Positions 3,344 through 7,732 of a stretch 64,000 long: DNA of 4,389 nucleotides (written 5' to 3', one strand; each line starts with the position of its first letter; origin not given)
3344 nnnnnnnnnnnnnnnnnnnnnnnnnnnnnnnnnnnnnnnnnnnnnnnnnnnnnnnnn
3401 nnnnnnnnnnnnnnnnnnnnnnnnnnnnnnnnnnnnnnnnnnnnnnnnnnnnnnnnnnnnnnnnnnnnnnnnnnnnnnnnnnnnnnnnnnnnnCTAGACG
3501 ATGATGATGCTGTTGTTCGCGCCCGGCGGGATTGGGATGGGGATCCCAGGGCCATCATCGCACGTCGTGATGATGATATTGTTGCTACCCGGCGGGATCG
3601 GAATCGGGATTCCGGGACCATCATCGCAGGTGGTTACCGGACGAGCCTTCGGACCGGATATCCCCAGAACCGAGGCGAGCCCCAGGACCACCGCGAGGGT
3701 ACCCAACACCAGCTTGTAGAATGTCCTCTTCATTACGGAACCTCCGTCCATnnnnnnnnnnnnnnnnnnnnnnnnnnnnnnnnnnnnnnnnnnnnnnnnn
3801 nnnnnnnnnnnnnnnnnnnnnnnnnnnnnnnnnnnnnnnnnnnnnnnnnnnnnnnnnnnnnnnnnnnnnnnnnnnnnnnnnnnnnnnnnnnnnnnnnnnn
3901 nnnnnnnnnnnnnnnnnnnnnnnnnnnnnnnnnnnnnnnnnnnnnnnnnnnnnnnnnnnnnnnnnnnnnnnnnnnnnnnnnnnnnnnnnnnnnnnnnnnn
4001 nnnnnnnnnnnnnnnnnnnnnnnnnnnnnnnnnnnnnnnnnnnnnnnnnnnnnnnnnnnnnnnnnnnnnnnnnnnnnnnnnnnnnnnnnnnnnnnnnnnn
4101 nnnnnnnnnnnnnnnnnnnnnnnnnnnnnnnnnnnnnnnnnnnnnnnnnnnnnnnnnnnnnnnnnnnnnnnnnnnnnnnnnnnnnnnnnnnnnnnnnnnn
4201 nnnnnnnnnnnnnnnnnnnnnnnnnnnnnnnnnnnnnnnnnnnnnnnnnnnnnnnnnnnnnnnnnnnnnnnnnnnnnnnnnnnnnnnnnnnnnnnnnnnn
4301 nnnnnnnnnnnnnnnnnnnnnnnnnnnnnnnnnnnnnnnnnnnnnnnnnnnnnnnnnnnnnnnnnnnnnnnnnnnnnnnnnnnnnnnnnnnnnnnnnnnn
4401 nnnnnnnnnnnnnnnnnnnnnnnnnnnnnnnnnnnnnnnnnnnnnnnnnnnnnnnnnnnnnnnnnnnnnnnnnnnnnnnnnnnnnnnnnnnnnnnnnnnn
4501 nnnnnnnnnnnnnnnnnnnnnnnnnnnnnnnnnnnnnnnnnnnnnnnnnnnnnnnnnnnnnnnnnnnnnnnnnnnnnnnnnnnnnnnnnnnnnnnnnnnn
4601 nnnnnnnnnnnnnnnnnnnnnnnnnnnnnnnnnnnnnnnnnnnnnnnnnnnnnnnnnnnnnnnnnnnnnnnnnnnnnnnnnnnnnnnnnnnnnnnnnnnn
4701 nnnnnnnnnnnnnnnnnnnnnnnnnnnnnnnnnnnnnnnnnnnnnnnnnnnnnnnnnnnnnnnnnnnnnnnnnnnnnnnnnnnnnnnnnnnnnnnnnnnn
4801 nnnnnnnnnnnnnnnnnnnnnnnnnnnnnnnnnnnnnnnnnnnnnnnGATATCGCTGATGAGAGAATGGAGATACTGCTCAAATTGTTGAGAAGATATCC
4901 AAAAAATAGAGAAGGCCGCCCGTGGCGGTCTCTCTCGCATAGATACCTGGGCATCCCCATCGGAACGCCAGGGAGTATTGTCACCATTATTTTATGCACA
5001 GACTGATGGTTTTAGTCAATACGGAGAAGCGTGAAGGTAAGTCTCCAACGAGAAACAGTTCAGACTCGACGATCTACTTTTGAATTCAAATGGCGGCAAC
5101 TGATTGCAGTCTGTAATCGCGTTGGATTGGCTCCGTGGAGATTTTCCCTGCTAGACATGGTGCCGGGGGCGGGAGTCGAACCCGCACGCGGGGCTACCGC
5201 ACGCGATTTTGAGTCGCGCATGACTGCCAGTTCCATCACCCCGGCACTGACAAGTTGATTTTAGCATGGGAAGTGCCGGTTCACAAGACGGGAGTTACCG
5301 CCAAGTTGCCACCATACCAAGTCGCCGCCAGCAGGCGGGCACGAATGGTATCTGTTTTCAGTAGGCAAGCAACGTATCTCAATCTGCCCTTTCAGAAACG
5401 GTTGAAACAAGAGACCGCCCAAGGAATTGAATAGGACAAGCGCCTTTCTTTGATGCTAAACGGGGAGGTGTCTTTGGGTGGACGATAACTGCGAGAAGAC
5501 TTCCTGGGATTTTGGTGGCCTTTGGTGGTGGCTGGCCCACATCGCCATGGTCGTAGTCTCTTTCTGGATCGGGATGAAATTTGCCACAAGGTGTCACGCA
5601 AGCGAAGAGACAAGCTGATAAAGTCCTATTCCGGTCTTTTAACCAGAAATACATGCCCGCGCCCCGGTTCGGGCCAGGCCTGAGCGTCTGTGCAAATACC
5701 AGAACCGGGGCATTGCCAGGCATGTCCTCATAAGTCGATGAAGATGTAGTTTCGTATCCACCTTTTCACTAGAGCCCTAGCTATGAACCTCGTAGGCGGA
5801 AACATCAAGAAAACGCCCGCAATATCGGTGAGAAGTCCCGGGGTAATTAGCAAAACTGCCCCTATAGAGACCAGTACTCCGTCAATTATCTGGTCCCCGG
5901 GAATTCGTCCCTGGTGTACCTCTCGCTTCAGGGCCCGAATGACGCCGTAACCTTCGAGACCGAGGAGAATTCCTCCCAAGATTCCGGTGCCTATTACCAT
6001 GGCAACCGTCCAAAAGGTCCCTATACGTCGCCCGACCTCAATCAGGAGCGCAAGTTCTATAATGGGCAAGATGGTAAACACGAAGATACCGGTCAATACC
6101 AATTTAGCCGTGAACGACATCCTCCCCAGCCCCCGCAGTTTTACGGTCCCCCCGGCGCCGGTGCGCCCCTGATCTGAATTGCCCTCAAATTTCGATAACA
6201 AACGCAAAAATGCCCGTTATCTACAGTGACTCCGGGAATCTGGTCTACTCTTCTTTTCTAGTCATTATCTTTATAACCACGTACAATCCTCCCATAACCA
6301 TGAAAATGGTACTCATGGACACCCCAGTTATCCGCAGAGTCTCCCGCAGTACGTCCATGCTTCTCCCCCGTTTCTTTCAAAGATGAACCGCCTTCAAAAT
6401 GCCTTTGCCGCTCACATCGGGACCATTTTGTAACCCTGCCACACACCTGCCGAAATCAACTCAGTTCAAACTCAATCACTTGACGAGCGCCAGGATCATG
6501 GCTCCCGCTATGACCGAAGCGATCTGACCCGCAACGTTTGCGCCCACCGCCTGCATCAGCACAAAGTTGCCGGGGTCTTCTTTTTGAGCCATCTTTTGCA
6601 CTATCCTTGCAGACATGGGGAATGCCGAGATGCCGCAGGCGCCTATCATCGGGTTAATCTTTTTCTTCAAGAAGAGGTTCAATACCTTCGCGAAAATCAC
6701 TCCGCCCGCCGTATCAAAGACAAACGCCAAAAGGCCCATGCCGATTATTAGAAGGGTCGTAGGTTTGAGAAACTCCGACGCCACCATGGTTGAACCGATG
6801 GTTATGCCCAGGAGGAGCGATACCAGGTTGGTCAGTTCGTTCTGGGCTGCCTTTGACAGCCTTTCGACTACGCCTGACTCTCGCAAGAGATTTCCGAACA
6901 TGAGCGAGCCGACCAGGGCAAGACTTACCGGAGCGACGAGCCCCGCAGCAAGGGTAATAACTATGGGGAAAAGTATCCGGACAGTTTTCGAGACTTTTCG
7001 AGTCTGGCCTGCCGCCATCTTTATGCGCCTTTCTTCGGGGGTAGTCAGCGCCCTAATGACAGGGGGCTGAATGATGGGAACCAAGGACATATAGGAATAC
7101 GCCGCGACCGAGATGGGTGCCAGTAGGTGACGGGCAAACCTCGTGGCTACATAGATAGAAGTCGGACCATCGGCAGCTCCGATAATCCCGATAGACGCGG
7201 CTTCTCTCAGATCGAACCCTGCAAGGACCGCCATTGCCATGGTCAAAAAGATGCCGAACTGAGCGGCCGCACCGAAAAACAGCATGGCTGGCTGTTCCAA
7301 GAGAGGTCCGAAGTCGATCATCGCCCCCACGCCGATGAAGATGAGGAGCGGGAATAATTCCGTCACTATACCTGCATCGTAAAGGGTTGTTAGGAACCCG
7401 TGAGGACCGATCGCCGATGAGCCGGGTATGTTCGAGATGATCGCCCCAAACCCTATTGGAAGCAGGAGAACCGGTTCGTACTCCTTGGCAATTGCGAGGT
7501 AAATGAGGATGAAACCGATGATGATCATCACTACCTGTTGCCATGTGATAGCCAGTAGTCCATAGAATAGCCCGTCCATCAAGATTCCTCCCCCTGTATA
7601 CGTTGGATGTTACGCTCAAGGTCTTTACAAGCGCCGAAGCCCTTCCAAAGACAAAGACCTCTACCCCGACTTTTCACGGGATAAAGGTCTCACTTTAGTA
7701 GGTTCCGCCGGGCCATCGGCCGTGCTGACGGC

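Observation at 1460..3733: Candidate peptide-signalling (RNPP-like) cassette: tandem-repeat secreted pro-peptide + terminator + large XRE-HTH/TPR regulator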

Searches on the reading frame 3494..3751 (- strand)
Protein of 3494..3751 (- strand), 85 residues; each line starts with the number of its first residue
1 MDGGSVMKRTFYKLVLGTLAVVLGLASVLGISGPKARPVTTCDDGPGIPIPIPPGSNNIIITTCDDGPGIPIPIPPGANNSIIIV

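Call 3: search_protein_families(library=pfam, proteins=[window:3494-3751:-], max_evalue=1)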
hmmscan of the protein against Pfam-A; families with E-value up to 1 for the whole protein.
window:3494-3751:- (85 aa): 1 family
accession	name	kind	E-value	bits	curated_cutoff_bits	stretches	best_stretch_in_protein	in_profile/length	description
PF13121.11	DUF3976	-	0.12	13.2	25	1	2-22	10-29/40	Domain of unknown function (DUF3976)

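Call 10: find_homologous_proteins(query=window:3497-3733:-, max_evalue=10)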
Query seq(79 aa) (79 aa): 3 proteins with E <= 10 among 101 candidates.
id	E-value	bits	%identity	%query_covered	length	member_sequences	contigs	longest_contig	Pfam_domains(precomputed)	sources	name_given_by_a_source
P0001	9.4e-42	158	97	100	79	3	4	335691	-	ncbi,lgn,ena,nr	ncbi:MAG TPA: hypothetical protein GXX30_06440 [Firmicutes bacterium]|nr:hypothetical protein [Candi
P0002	7.5e-5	41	-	-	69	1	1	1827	-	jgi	-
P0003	3.1e-3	35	44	66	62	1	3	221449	-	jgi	-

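Call 27: search_protein_families(library=ncbifam, proteins=[P0001], max_evalue=1)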
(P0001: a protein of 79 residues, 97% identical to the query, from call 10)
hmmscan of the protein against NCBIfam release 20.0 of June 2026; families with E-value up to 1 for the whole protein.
P0001 (79 aa): 0 families

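Call 81: list_cluster_members(proteins=[P0001, P0004])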
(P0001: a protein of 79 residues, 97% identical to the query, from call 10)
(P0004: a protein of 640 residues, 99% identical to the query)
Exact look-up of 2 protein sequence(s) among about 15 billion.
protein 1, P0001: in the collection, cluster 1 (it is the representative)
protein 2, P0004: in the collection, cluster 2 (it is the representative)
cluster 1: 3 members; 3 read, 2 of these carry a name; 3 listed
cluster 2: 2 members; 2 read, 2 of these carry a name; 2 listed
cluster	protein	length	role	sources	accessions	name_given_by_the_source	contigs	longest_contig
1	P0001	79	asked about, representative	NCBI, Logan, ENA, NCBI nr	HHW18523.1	MAG TPA: hypothetical protein GXX30_06440 [Firmicutes bacterium] | hypothetical protein [Candidatus Fermentithermobacillaceae bacterium]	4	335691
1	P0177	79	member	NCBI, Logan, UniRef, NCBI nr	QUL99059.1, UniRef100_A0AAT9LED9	MAG: hypothetical protein IMF26_03035 [Candidatus Fermentithermobacillus carboniphilus] | Uncharacterized protein n=1 Tax=Candidatus Fermentithermobacillus carboniphilus ...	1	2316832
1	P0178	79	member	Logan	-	-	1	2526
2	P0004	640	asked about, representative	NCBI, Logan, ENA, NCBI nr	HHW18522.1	MAG TPA: tetratricopeptide repeat protein [Firmicutes bacterium] | tetratricopeptide repeat protein [Candidatus Fermentithermobacillaceae bacterium]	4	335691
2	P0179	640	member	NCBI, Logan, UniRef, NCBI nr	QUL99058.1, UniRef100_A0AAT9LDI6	MAG: tetratricopeptide repeat protein [Candidatus Fermentithermobacillus carboniphilus] | Tetratricopeptide repeat protein n=1 Tax=Candidatus Fermentithermobacillus carboniphilus ...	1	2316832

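Call 91: find_homologous_proteins(query=A4, max_evalue=0.1)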
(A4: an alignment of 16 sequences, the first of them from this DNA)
Query A4 (16 sequences) (79 aa, profile of the alignment): 27 proteins with E <= 0.1 among 8000 candidates.
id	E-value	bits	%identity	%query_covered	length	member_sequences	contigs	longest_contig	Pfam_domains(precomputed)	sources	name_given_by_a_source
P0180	1.1e-18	85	43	56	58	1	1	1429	-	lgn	-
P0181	1.9e-18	84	-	-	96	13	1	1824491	-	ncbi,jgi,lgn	jgi:hypothetical protein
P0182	2.9e-18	84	-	-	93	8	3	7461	-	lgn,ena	-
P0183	1.0e-17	82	-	-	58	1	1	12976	-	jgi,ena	-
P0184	2.1e-17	81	-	-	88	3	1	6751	-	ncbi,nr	ncbi:MAG TPA: hypothetical protein GX529_08150, partial [Firmicutes bacterium]|nr:hypothetical prote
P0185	8.8e-17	79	-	-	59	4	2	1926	-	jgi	-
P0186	1.3e-16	78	-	-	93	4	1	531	-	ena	-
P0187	3.5e-16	77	-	-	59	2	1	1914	-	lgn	-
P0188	2.4e-15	74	-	-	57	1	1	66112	-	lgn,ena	-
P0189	2.9e-15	74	63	10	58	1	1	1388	-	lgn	-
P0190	6.5e-15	73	55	14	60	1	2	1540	-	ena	-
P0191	2.3e-14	71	-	-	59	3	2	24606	-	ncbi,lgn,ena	ncbi:MAG: hypothetical protein WD024_04995 [Bacillota bacterium]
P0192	3.8e-14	70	-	-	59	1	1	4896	-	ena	-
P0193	5.0e-14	70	-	-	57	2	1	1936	-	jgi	jgi:hypothetical protein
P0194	5.9e-13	67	-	-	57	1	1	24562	-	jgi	jgi:hypothetical protein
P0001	7.1e-13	66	97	100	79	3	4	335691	-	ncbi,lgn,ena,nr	ncbi:MAG TPA: hypothetical protein GXX30_06440 [Firmicutes bacterium]|nr:hypothetical protein [Candi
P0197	2.7e-12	64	-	-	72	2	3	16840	-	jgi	jgi:hypothetical protein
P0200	2.4e-9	55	-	-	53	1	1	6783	-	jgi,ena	-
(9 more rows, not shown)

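Call 92: find_encoding_contigs(protein=P0181, flank=3000, max_places=1)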
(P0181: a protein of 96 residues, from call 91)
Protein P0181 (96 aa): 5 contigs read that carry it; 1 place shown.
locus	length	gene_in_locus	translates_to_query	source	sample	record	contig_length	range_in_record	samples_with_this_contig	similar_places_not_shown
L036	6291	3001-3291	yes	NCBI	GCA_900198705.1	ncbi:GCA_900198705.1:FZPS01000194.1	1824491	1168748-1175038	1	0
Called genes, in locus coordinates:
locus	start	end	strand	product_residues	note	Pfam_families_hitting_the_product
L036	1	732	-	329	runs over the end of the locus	PF01073:3Beta_HSD, PF01370:Epimerase, PF02719:Polysacc_synt_2, PF04321:RmlD_sub_bind (weak), PF05368:NmrA, PF07993:NAD_binding_4, PF13460:NAD_binding_10, PF16363:GDP_Man_Dehyd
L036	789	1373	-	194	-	PF06803:DUF1232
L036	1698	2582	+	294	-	PF02146:SIR2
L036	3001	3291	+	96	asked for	-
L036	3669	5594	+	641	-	PF01381:HTH_3 (weak), PF28559:TPR_SusR (faint), PF13428:TPR_14 (faint), PF14559:TPR_19 (faint), PF00515:TPR_1 (faint), PF07719:TPR_2 (faint), PF13176:TPR_7 (faint), PF13424:TPR_12 (weak), +2 more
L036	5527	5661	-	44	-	-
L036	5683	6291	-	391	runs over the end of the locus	PF00155:Aminotran_1_2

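Call 93: find_encoding_contigs(protein=P0183, flank=3000, max_places=1)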
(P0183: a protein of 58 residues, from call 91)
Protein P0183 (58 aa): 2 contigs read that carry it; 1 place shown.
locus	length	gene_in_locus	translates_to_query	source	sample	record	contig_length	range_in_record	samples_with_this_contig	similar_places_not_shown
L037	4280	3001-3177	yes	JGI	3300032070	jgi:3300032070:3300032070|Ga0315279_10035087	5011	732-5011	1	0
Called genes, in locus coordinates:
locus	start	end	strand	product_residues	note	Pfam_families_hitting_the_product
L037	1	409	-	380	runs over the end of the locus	?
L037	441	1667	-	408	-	PF07949:YbbR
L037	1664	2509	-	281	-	PF02457:DAC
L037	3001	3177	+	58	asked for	-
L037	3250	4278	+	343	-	?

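Call 94: find_encoding_contigs(protein=P0197, flank=3000, max_places=1)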
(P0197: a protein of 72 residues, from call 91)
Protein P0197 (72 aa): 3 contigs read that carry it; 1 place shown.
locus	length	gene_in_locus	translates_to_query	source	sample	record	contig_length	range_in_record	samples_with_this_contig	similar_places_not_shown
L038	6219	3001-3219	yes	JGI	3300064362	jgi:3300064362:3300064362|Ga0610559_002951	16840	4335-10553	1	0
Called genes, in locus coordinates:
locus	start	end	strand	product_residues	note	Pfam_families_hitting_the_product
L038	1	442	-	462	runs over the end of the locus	PF02878:PGM_PMM_I, PF02879:PGM_PMM_II, PF02880:PGM_PMM_III, PF00408:PGM_PMM_IV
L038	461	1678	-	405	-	PF07949:YbbR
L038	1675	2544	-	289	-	PF19293:CdaA_N (faint), PF02457:DAC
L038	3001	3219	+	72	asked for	-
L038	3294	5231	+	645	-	PF01381:HTH_3 (weak), PF13443:HTH_26 (weak), PF13424:TPR_12 (faint), PF07719:TPR_2 (faint), PF14938:SNAP (weak)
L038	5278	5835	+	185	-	PF02887:PK_C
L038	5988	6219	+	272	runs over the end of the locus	PF06560:GPI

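Call 95: find_encoding_contigs(protein=P0200, flank=3000, max_places=1)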
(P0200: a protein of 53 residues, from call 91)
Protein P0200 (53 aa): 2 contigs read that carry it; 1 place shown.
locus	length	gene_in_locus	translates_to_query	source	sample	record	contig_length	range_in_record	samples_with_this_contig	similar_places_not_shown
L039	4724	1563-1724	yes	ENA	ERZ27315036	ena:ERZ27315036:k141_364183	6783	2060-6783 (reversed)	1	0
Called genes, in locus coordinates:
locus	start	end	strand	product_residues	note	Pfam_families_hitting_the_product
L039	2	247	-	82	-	?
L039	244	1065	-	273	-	PF02457:DAC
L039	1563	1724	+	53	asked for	-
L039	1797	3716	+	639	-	PF01381:HTH_3 (weak), PF13443:HTH_26 (weak), PF07719:TPR_2 (faint), PF14938:SNAP (faint), PF17874:TPR_MalT (faint), PF13424:TPR_12 (weak)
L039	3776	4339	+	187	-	PF02887:PK_C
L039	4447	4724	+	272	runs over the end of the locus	PF06560:GPI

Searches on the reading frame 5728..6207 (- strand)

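Call 51: search_protein_families(library=pfam, proteins=[window:5728-6207:-], max_evalue=0.001)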
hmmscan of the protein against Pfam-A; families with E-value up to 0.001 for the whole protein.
window:5728-6207:- (159 aa): 1 family
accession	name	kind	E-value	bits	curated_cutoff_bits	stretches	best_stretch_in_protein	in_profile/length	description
PF04186.18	FxsA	-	4.2e-32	110.9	25.2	1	43-150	2-109/109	FxsA cytoplasmic membrane protein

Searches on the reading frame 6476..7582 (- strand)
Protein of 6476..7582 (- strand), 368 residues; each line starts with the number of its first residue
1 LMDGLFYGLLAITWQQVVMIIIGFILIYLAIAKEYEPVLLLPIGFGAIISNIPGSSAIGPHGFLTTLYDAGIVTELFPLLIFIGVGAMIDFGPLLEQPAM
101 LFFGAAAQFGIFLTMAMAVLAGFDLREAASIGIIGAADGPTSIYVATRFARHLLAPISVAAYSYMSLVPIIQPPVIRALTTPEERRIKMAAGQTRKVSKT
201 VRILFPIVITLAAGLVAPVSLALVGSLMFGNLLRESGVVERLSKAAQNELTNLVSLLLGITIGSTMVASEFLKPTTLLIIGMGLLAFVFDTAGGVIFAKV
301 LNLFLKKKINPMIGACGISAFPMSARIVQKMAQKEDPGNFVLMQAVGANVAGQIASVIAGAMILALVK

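Call 89: search_protein_families(library=pfam, proteins=[window:6476-7582:-], max_evalue=0.00001)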
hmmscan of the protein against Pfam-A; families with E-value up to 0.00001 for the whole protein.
window:6476-7582:- (368 aa): 1 family
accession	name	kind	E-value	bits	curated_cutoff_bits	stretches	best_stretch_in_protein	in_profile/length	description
PF03977.18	OAD_beta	-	2.1e-154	514.2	31.6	1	15-366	1-348/349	Na+-transporting oxaloacetate decarboxylase beta subunit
